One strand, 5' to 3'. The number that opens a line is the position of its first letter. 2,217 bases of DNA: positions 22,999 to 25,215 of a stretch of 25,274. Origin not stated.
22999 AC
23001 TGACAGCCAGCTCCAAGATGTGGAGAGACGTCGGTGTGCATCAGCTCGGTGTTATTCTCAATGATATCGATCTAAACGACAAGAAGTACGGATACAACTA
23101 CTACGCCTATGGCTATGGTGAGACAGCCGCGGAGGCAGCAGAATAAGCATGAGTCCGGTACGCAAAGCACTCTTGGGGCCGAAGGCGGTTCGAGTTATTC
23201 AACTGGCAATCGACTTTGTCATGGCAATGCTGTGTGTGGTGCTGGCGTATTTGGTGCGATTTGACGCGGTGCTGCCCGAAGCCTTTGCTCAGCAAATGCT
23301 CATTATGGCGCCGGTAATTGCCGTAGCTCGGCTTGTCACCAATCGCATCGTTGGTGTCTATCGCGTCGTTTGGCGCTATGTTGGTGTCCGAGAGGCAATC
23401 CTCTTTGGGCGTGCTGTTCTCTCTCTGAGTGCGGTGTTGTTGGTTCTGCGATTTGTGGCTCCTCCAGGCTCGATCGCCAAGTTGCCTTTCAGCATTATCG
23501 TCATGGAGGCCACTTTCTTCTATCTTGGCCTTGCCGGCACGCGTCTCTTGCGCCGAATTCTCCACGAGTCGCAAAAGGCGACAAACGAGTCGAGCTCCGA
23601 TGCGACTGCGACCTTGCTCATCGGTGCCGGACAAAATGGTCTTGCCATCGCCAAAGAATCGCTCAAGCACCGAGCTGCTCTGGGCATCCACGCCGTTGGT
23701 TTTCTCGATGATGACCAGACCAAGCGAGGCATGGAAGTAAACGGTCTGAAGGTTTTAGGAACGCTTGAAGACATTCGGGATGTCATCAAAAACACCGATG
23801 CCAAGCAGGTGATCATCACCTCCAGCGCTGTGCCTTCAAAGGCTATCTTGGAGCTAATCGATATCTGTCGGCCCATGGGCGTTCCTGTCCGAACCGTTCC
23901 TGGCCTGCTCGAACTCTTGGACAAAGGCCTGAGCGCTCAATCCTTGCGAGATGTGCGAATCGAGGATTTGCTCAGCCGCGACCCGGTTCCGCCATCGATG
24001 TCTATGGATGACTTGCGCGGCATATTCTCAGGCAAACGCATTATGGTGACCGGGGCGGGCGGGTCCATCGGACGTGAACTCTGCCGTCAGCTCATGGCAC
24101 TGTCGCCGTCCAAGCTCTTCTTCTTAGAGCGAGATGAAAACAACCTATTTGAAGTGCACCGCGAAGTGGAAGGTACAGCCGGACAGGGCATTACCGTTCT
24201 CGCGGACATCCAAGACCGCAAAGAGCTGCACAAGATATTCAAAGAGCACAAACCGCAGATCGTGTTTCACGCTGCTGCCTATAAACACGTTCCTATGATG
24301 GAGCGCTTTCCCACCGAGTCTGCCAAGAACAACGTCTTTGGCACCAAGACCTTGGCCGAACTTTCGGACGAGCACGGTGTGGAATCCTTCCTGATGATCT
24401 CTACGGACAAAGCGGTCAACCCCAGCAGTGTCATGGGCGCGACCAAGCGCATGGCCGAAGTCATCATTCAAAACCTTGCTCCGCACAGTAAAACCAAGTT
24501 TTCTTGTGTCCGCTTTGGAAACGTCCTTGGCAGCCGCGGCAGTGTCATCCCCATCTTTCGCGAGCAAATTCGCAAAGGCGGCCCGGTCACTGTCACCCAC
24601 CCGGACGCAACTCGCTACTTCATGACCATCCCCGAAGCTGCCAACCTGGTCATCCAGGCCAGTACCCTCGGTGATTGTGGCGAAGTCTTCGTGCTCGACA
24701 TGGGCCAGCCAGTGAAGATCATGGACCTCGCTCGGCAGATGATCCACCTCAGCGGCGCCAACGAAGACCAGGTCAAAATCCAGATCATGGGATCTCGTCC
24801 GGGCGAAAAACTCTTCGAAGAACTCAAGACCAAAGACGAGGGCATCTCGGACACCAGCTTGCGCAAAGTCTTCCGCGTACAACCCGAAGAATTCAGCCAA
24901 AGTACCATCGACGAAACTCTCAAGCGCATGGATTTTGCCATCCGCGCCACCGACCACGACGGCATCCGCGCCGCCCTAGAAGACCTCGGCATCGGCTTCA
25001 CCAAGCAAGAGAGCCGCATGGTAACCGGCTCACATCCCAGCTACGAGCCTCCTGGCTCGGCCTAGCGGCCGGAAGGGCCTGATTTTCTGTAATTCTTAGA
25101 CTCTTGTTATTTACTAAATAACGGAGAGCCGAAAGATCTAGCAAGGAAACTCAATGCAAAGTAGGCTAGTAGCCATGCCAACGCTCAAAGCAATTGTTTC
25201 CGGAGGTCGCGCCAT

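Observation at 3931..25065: Glt/Nfs-like machine next to a Wza-Wzc polysaccharide operon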

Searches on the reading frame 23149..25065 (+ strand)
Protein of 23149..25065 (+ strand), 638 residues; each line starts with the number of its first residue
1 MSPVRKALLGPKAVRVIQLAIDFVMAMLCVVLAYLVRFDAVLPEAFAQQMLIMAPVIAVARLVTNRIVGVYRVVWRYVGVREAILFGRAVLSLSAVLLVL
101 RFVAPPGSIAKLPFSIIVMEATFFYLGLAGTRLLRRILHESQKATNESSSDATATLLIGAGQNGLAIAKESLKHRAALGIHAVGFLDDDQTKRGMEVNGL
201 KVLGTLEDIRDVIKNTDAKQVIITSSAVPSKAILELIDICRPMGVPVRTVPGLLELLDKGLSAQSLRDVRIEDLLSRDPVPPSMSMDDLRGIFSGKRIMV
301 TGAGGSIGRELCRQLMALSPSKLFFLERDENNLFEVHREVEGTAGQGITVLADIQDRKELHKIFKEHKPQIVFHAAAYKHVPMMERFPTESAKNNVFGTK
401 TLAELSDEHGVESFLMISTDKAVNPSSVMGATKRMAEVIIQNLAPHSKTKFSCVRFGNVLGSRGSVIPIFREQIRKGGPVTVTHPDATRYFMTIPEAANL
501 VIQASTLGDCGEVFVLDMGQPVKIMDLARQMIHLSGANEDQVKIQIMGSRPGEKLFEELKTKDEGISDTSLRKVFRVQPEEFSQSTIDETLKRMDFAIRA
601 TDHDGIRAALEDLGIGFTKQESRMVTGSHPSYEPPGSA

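Call 4: search_protein_families(library=pfam, proteins=[window:23149-25065:+], max_evalue=0.01)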
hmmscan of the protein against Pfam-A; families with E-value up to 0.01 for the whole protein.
window:23149-25065:+ (638 aa): 12 families
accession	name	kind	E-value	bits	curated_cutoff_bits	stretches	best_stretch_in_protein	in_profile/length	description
PF02719.21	Polysacc_synt_2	-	4.4e-116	387.6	20.2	1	298-578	1-292/293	Polysaccharide biosynthesis protein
PF01370.27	Epimerase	-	2.2e-27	96.5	20.9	1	298-515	1-238/240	NAD dependent epimerase/dehydratase family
PF04321.23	RmlD_sub_bind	-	9.8e-17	61.4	27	1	297-465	2-157/287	RmlD substrate binding domain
PF16363.11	GDP_Man_Dehyd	-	3.2e-15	56.8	27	1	299-500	1-232/332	GDP-mannose 4,6 dehydratase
PF13727.12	CoA_binding_3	-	1.4e-11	45.1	25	1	68-251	3-175/175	CoA-binding domain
PF01073.25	3Beta_HSD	-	7.5e-09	35.4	22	1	299-427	1-124/280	3-beta hydroxysteroid dehydrogenase/isomerase family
PF00106.31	adh_short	-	8.5e-07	29.1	26.6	1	296-367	1-71/195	short chain dehydrogenase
PF13460.12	NAD_binding_10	-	9.7e-07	29.3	27.2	1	302-425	1-104/184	NAD(P)H-binding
PF08659.16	KR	-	4.3e-06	27.2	22.6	1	299-419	4-136/180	KR domain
PF07993.18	NAD_binding_4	-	5.7e-06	26.1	20.1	0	370-425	90-142/258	Male sterility protein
PF02629.25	CoA_binding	-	5.3e-05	24.3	22.3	1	152-238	3-85/97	CoA binding domain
PF05368.20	NmrA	-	0.0051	16.9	27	1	296-416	3-104/298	NmrA-like family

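Call 6: search_protein_families(library=ncbifam, proteins=[window:23149-25065:+], max_evalue=0.001)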
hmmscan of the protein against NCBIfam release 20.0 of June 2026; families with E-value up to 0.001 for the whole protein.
window:23149-25065:+ (638 aa): 60 families (the best 25 are shown)
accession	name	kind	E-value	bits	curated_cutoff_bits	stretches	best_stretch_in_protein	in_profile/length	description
TIGR03589.1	PseB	equivalog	5.2e-55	186.6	407.75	1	293-582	2-284/324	UDP-N-acetylglucosamine 4,6-dehydratase (inverting)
TIGR04130.1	FnlA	equivalog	9.4e-46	156.2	730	1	293-580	2-285/337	UDP-N-acetylglucosamine 4,6-dehydratase/5-epimerase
TIGR03025.1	EPS_sugtrans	subfamily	1.7e-23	83.6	295.55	1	21-270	2-241/445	exopolysaccharide biosynthesis polyprenyl glycosylphosphotransferase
TIGR03023.1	WcaJ_sugtrans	equivalog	1.3e-22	80.8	410.75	1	21-257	2-233/453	undecaprenyl-phosphate glucose phosphotransferase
TIGR01179.1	galE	equivalog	1.5e-16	60.1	262.3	1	297-463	1-180/332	UDP-glucose 4-epimerase GalE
TIGR01214.1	rmlD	equivalog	2e-15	56.7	224.05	1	297-464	1-155/285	dTDP-4-dehydrorhamnose reductase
TIGR02622.1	CDP_4_6_dhtase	equivalog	9.6e-14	51.3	278.45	1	292-424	1-134/352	CDP-glucose 4,6-dehydratase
TIGR01181.1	dTDP_gluc_dehyt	equivalog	1.4e-11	44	365.1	1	297-553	1-277/321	dTDP-glucose 4,6-dehydratase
NF007956.0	PRK10675.1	subfamily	4.9e-10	39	394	1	297-419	2-124/338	UDP-glucose 4-epimerase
TIGR04180.1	EDH_00030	hypoth_equivalog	9.1e-09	34.8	475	1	298-537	1-258/297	NAD-dependent 4,6-dehydratase LegB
TIGR03013.1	EpsB_2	subfamily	4.1e-08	32.7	393.35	1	22-256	3-224/443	TIGR03013 family XrtA/PEP-CTERM system glycosyltransferase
NF045894.1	PKS_plus_SDR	equivalog_domain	5.1e-08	31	1740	1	297-446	1159-1318/1515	type I polyketide synthase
NF004825.0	PRK06181.1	equivalog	1.9e-07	30.7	215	1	293-364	4-74/268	SDR family oxidoreductase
NF007582.0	PRK10217.1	equivalog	2.8e-07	29.9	698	1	296-405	2-111/355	dTDP-glucose 4,6-dehydratase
NF005539.0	PRK07201.1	equivalog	3.2e-07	29.5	549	1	285-366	360-440/657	SDR family oxidoreductase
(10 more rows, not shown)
